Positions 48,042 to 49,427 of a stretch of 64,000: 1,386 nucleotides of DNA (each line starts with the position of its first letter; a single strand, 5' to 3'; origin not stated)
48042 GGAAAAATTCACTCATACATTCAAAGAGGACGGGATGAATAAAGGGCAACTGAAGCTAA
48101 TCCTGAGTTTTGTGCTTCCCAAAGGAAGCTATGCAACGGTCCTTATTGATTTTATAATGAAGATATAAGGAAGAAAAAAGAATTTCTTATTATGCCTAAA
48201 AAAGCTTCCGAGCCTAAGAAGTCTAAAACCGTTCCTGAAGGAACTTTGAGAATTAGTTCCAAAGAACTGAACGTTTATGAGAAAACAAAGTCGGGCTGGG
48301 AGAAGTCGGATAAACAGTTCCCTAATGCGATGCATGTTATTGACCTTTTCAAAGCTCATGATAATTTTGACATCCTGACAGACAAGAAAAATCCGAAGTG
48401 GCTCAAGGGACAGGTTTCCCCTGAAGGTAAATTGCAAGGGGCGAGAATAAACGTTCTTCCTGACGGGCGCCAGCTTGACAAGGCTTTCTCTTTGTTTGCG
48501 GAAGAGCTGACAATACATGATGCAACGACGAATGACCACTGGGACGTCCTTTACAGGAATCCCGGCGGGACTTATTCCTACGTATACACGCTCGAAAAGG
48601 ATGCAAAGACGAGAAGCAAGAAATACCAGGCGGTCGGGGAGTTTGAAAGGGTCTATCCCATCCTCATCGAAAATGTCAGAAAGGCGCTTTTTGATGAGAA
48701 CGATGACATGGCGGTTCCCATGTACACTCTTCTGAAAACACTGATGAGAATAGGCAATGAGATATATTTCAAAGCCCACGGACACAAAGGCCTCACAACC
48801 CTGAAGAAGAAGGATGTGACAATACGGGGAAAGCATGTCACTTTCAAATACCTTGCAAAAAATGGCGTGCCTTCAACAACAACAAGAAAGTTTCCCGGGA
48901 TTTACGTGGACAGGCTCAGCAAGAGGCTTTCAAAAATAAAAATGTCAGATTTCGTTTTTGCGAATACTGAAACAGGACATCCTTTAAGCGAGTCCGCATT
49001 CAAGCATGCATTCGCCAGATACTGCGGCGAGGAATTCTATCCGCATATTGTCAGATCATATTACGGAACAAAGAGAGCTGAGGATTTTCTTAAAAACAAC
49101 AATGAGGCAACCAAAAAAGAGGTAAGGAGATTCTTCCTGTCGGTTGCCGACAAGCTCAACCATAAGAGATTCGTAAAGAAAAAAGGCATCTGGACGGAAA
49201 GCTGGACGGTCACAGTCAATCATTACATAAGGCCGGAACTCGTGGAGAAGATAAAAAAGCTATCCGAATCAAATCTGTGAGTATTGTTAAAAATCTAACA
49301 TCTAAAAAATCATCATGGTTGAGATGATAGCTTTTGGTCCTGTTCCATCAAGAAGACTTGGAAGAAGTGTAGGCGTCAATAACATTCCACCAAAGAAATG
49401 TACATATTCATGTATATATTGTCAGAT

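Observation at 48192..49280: Compact type IB topoisomerase-like enzyme with eukaryote-like active-site motifs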

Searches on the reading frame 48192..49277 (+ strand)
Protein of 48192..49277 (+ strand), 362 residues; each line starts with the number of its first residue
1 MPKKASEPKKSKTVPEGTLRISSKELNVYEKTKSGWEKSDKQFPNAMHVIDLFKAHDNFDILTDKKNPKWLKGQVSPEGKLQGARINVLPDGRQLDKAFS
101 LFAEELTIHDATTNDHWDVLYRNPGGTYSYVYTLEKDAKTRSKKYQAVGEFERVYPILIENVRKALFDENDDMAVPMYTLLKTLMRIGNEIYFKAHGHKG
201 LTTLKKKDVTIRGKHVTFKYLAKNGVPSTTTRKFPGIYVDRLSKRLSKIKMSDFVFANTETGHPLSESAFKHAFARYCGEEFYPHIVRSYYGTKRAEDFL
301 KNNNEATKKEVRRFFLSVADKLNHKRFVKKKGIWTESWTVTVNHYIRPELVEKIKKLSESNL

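Call 3: search_protein_families(library=pfam, proteins=[window:48192-49277:+], max_evalue=10)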
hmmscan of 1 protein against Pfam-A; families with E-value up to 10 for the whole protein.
window:48192-49277:+ (362 aa): 3 families
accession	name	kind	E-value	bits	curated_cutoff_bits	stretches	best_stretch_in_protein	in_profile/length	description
PF01028.25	Topoisom_I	-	3.2e-12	46.8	23.7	1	142-331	10-202/228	Eukaryotic DNA topoisomerase I, catalytic core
PF00589.27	Phage_integrase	-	0.00017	21.8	27.1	1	202-294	42-139/172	Phage integrase family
PF07041.16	DUF1327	-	0.1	13.2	25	1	305-328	55-78/93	Protein of unknown function (DUF1327)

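Call 4: search_protein_families(library=ncbifam, proteins=[window:48192-49277:+], max_evalue=10)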
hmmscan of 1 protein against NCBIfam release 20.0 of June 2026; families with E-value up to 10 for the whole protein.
window:48192-49277:+ (362 aa): 0 families

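Call 5: search_solved_structures(query=window:48192-49277:+, max_evalue=10, show_alignments=3)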
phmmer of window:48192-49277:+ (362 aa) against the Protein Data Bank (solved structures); distinct sequences matched with E-value up to 10: 4.
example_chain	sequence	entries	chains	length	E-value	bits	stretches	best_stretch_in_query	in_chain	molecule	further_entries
2f4q_A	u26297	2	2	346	1.2e-05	28.1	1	126-313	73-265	type I topoisomerase, putative | Putative Type I topoisomerase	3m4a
2h7f_X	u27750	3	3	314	0.00083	22.1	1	136-228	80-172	DNA topoisomerase 1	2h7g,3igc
1a41_A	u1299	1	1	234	0.0011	21.7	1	151-228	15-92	TOPOISOMERASE I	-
1um9_A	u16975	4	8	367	0.31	13.7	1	314-359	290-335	2-oxo acid dehydrogenase alpha subunit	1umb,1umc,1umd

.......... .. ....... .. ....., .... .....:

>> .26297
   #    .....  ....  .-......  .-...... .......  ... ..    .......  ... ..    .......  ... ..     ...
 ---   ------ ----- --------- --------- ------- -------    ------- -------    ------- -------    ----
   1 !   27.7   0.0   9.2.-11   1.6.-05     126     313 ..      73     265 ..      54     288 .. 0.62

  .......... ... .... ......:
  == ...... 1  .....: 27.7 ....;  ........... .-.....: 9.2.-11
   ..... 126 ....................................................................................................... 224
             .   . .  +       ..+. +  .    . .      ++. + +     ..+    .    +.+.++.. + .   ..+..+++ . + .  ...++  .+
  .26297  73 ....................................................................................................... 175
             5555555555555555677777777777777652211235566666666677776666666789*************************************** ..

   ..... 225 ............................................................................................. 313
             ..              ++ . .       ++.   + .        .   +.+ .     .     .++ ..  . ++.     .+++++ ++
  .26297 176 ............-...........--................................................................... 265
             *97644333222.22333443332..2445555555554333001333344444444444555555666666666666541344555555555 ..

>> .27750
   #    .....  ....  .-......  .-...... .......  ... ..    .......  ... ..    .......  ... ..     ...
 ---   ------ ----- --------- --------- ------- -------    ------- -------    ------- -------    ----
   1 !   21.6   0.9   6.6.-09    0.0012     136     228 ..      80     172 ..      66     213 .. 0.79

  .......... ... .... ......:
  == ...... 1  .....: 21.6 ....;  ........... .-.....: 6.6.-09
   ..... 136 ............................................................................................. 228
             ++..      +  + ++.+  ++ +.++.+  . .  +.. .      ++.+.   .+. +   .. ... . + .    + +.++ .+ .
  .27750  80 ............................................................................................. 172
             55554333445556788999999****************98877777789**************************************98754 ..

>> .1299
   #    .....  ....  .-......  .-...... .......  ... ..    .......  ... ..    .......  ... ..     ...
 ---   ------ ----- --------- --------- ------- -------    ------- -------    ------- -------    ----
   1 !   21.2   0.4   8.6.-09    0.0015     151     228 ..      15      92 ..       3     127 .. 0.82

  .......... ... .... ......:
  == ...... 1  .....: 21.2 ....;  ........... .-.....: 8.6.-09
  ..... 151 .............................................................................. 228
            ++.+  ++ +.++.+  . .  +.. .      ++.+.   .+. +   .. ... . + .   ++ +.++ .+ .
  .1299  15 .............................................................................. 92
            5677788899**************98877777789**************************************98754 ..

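Call 6: find_homologous_proteins(query=window:48192-49277:+)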
Query window:48192-49277:+ (362 aa): 528 proteins with E <= 0.001 among 1810 candidates; the best 120 are listed.
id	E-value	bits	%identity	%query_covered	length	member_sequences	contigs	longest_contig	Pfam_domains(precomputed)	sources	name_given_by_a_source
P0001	8.0e-243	823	100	100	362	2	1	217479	PF01028.26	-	-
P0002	6.4e-200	682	82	98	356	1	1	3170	PF01028.26,PF00589.28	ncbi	-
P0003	8.2e-156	537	67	98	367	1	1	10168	PF01028.26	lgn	-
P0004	2.6e-151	522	66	96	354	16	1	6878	PF01028.26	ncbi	-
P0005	7.9e-151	521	65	99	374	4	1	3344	PF01028.26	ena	-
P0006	2.7e-149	515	64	96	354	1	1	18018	PF01028.26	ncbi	-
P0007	3.5e-148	512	66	97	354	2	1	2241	PF01028.26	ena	-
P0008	4.1e-148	512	67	97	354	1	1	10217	PF01028.26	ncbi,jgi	-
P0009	1.7e-147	510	62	99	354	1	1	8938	PF01028.26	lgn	-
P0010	5.3e-147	508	65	97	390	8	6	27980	PF01028.26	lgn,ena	-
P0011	4.5e-146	505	62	95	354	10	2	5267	PF01028.26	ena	-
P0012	1.8e-145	503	64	96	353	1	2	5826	PF01028.26,PF00589.28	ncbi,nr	ncbi:MAG: hypothetical protein ABIH52_00325 [Candidatus Aenigmatarchaeota archaeon]|nr:tyrosine-type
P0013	2.0e-145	503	62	96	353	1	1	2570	PF01028.26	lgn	-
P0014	8.6e-145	501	63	97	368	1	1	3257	PF01028.26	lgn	-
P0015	3.6e-144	499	62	96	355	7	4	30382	PF01028.26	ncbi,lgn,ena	-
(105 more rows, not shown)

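Call 17: search_solved_structures(query=A1, max_evalue=1, show_alignments=4)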
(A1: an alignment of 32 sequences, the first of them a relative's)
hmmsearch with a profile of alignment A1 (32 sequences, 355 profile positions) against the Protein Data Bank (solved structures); distinct sequences matched with E-value up to 1: 6.
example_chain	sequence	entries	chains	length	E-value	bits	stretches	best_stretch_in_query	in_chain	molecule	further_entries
6z01_A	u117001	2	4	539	5.9e-13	51.5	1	125-330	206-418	DNA topoisomerase I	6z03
2f4q_A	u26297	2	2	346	8.6e-11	44.4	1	118-243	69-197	type I topoisomerase, putative | Putative Type I topoisomerase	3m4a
1a41_A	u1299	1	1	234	1.1e-07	34.3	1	148-256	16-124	TOPOISOMERASE I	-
2h7f_X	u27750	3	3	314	2.1e-07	33.3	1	132-257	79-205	DNA topoisomerase 1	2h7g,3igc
2b9s_A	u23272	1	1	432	0.016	17.2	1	138-234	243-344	topoisomerase I-like protein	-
8a22_Br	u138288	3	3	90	0.42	12.6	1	51-98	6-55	bS18m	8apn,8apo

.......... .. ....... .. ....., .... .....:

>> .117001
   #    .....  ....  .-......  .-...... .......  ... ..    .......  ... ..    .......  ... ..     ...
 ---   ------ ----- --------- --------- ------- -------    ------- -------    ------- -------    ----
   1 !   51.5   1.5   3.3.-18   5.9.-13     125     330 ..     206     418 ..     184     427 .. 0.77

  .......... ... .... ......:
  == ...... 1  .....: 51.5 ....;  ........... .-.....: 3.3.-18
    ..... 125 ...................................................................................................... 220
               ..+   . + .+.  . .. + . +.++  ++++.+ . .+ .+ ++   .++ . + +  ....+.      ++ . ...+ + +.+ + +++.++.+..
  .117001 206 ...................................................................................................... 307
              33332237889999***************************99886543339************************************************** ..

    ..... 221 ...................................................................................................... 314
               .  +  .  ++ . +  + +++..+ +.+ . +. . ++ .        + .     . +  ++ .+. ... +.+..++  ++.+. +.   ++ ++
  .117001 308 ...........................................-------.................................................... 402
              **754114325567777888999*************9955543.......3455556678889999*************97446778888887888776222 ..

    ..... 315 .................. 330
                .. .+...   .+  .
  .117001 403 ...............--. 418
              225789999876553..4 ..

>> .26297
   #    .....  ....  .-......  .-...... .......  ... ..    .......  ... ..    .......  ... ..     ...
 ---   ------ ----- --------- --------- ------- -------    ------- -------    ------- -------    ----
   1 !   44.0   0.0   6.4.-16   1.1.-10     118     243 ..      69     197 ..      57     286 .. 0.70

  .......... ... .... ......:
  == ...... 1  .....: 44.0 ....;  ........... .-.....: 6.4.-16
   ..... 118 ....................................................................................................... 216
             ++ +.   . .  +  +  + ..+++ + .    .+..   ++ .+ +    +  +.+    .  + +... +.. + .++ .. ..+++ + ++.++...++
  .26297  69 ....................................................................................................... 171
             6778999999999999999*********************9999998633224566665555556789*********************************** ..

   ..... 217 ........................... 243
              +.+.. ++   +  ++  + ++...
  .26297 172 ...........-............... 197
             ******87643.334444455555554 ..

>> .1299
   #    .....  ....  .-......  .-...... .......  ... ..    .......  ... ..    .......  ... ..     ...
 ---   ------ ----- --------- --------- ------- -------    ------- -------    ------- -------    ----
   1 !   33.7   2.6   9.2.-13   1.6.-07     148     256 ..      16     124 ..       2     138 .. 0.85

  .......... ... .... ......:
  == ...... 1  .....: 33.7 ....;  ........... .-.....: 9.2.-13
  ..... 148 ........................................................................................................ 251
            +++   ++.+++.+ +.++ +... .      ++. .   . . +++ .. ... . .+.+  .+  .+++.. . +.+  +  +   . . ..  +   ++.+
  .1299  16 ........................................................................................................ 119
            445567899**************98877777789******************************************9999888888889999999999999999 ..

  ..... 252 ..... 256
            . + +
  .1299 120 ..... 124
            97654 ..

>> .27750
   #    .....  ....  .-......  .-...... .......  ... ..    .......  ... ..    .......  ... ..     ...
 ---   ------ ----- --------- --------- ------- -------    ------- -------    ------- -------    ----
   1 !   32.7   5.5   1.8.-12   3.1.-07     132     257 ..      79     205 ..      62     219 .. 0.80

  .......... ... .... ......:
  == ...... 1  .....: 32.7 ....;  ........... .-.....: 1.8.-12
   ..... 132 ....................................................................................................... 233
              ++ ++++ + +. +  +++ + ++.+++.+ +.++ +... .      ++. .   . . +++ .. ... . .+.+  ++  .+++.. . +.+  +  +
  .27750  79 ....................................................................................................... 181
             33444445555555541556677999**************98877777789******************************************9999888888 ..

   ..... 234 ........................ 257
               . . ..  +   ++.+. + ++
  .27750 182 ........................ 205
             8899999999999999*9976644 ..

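Call 28: predict_structure(alignment_id=A1)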
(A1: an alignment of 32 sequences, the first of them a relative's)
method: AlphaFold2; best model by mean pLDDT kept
length: 362 residues; sequences in the alignment: 32
mean_pLDDT: 91.1   pTM: 0.80
mean pLDDT of the five models: 91.1, 89.2, 87.9, 87.2, 85.8
residues with pLDDT >= 90: 273; 70-90: 68; 50-70: 13; < 50: 8
segments of 3 or more residues with pLDDT < 50: 1-5
pLDDT, mean of each block of 10 residues (from residue 1): 48 89 97 95 94 95 94 92 87 92 89 73 84 90 95 98 97 97 93 87 97 97 88 98 97 95 95 97 96 97 93 95 88 87 92 87 44
secondary structure, 60 per line:
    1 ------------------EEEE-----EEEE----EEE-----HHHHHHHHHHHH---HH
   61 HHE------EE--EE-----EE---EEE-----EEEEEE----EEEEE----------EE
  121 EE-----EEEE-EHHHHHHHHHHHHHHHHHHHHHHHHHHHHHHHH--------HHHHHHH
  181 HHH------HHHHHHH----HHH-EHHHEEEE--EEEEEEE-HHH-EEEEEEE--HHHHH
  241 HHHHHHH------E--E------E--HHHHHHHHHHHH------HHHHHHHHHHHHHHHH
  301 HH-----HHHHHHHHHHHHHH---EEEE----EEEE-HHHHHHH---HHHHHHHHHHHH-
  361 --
elements in order: E19-22 E28-31 E36-38 H44-55 H59-62 E86-88 E94-99 E104-108 E119-122 E128-131 H134-165 H174-183 H190-196 E209-212 E215-221 E227-233 H236-247 H267-278 H285-302 H308-321 E325-328 E333-336 H338-344 H348-359

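Call 29: find_related_loci(query=A1, collection=genome_contigs, flank=6000)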
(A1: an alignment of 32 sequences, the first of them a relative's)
Query A1 (362 aa) in genome_contigs; peptide patterns used: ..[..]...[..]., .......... (x = any residue, [..] = any of these).
173 stretches matched a pattern; 149 encode a relative of the query (tblastn E <= 1e-3); the best 80 are kept; 80 distinct loci.
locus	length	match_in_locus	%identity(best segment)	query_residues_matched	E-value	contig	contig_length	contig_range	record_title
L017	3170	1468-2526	82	6-358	0e+0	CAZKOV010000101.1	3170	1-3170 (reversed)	MAG TPA_asm: uncultured archaeon isolate SRP214966_co4_43 genome assembly, contig: NODE_56627_length_3170_cov_4.969823,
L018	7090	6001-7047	65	9-357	3e-156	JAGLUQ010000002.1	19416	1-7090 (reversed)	MAG: Candidatus Aenigmatarchaeota archaeon isolate RS_11_38 ZL20.bin.38.fa_2, whole genome shotgun sequence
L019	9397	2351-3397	64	9-357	4e-156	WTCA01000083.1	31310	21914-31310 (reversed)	MAG: archaeon isolate GLR71 c_000000067811, whole genome shotgun sequence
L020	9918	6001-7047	64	9-357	2e-155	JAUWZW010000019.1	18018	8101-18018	MAG: Candidatus Aenigmatarchaeota archaeon isolate CSMAG_2746 CSMAG_2746_k141_344440_length_18018_cov_24.8541, whole gen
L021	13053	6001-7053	65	9-359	6e-154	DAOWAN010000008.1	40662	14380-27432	MAG TPA_asm: Candidatus Nanohalarchaeota archaeon isolate CSMAG_1836 CSMAG_1836_k141_1355707_length_40662_cov_18.6250, w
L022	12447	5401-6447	65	9-357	4e-153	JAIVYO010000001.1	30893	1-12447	MAG: Campylobacterales bacterium isolate SFP3_RS_05_6 NODE_101_length_30919_cov_2.531469, whole genome shotgun sequence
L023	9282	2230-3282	65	9-359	1e-152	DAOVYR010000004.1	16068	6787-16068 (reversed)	MAG TPA_asm: Candidatus Nanohalarchaeota archaeon isolate CSMAG_1788 CSMAG_1788_k141_2374519_length_16068_cov_38.4836, w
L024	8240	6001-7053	67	9-359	3e-154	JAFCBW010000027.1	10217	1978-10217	MAG: Candidatus Nanohalarchaeota archaeon isolate AB_03_Bin_175 AB_03_Bin_175_scaffold_7467, whole genome shotgun sequen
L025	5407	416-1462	62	9-357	2e-153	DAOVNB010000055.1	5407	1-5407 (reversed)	MAG TPA_asm: archaeon isolate CSMAG_1486 CSMAG_1486_k141_3303377_length_5407_cov_24.0000, whole genome shotgun sequence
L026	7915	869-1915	63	9-357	8e-151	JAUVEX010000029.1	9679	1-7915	MAG: archaeon isolate CSMAG_334 CSMAG_334_k141_3714725_length_9679_cov_10.9769, whole genome shotgun sequence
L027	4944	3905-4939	62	10-354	2e-149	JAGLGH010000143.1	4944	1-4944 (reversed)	MAG: Nanoarchaeota archaeon isolate RS_10_27 ROV157_10.bin.27.fa_143, whole genome shotgun sequence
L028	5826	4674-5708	64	12-357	6e-147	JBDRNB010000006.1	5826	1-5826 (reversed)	MAG: Candidatus Aenigmatarchaeota archaeon isolate MEGAHIT-group-1.865 k141_7995880, whole genome shotgun sequence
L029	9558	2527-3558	62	14-357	1e-145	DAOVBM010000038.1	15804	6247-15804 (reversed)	MAG TPA_asm: Candidatus Woesearchaeota archaeon isolate CSMAG_1005 CSMAG_1005_k141_5274189_length_15804_cov_10.9900, who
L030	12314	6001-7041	59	12-358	3e-144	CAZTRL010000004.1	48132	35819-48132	MAG TPA_asm: uncultured archaeon isolate binchicken_co151_62 genome assembly, contig: NODE_884_length_48132_cov_7.811303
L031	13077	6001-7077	59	3-361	2e-143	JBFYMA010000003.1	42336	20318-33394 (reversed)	MAG: Nanoarchaeota archaeon isolate PPR_0050 PPR_0050.fa_k121_279044, whole genome shotgun sequence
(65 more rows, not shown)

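Call 31: search_protein_representatives(alignment_id=A1)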
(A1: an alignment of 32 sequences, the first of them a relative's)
Query: 32 sequences, 355 profile positions. Proteins with E-value up to 0.001 (for the whole library): 2258; up to 1e-10: 169; up to 1e-30: 30. The best 150 are listed.
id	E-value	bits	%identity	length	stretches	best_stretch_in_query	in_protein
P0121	9.5e-150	514.7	-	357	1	5-352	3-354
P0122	9.7e-135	465.3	-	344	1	15-354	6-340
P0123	4.8e-122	423.6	-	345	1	11-353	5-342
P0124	2.3e-106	372.0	-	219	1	138-354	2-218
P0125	1.7e-105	369.1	-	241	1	15-252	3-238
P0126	4.8e-100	351.2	-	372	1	5-353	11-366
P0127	4.9e-86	305.2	-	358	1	6-355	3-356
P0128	5.6e-81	288.5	-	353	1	10-355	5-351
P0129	4.7e-77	275.6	-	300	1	5-228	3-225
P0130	5.6e-73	262.2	-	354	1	9-352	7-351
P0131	1.0e-69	251.5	-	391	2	3-309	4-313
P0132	1.1e-62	228.3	-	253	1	112-353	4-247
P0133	8.4e-61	222.1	-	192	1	3-134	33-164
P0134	1.5e-60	221.3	-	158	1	197-352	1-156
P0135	1.8e-60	221.1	-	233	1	136-353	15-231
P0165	1.1e-18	83.6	-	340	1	119-327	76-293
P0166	1.3e-18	83.3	-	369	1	109-346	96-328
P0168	3.7e-18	81.9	-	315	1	126-328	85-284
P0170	1.2e-16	76.9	-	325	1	125-279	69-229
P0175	7.5e-16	74.3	-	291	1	121-327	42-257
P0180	9.0e-15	70.7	-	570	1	105-352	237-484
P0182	1.6e-14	69.9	-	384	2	135-348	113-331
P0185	2.7e-14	69.2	-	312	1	133-349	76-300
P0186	3.1e-14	68.9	-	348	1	109-320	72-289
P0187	3.7e-14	68.7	-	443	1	131-314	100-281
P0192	6.0e-14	68.0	-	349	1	122-329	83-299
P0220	1.3e-12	63.7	-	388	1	112-349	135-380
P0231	3.6e-12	62.2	-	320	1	116-352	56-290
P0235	4.9e-12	61.7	-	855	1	122-354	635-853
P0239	7.1e-12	61.2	-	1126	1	121-331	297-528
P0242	8.3e-12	61.0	-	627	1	97-346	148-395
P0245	9.4e-12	60.8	-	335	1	110-352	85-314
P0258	2.4e-11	59.5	-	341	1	126-353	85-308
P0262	3.0e-11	59.1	-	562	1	118-331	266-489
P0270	4.8e-11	58.5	-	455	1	109-324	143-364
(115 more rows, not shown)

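Call 32: fold_search(model_id=the predicted structure, library=pdb)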
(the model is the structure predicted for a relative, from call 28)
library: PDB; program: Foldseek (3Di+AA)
matches with E <= 10: 515; with E <= 0.001: 28
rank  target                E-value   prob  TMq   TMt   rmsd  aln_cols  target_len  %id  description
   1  2h7f_X                7.4e-12  1.00  0.53  0.60   4.6       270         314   16  Structure of variola topoisomerase covalently bound to DNA (released 2006-08-15)
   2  3m4a_A                1.0e-11  1.00  0.45  0.53  10.4       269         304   20  Crystal structure of a bacterial topoisomerase IB in complex with DNA reveals a secondary DNA binding site (released 2010-07-14)
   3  1rr8_C                1.7e-11  1.00  0.56  0.42   3.8       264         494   16  Structural Mechanisms of Camptothecin Resistance by Mutations in Human Topoisomerase I (released 2004-07-06)
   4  6z01_B                2.1e-11  1.00  0.51  0.37  14.2       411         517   14  DNA Topoisomerase (released 2021-11-17)
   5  3igc_A                3.9e-11  1.00  0.53  0.60   4.6       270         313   17  Smallpox virus topoisomerase-DNA transition state (released 2010-03-02)
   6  1sc7_A                4.2e-11  1.00  0.52  0.34  12.2       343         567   15  Human DNA Topoisomerase I (70 Kda) In Complex With The Indenoisoquinoline MJ-II-38 and Covalent Complex With A 22 Base (released 2005-04-19)
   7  2h7g_X                5.8e-11  1.00  0.48  0.55   6.7       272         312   17  Structure of variola topoisomerase non-covalently bound to DNA (released 2006-08-15)
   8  6z03_A                8.2e-11  1.00  0.48  0.35  20.7       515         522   14  DNA Topoisomerase (released 2021-11-17)
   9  6z01_A                1.2e-10  1.00  0.45  0.32  15.3       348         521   17  DNA Topoisomerase (released 2021-11-17)
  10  2f4q                  2.0e-10  1.00  0.43  0.49  10.8       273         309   18  Crystal Structure of Deinococcus radiodurans topoisomerase IB (released 2005-12-27)
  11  1k4t_A                3.5e-10  1.00  0.50  0.33   3.3       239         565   17  HUMAN DNA TOPOISOMERASE I (70 KDA) IN COMPLEX WITH THE POISON TOPOTECAN AND COVALENT COMPLEX WITH A 22 BASE PAIR DNA D (released 2002-12-04)
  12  1a35_A                3.9e-10  1.00  0.56  0.44  12.5       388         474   14  HUMAN TOPOISOMERASE I/DNA COMPLEX (released 1998-08-28)
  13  1rrj_A                4.4e-10  1.00  0.50  0.33   3.4       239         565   17  Structural Mechanisms of Camptothecin Resistance by Mutations in Human Topoisomerase I (released 2004-07-06)
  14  1ej9_A                1.1e-09  1.00  0.52  0.40   3.6       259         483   15  CRYSTAL STRUCTURE OF HUMAN TOPOISOMERASE I DNA COMPLEX (released 2000-08-03)
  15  1r49_A                3.3e-09  1.00  0.49  0.33   4.6       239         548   15  Human topoisomerase I (Topo70) double mutant K532R/Y723F (released 2003-12-16)
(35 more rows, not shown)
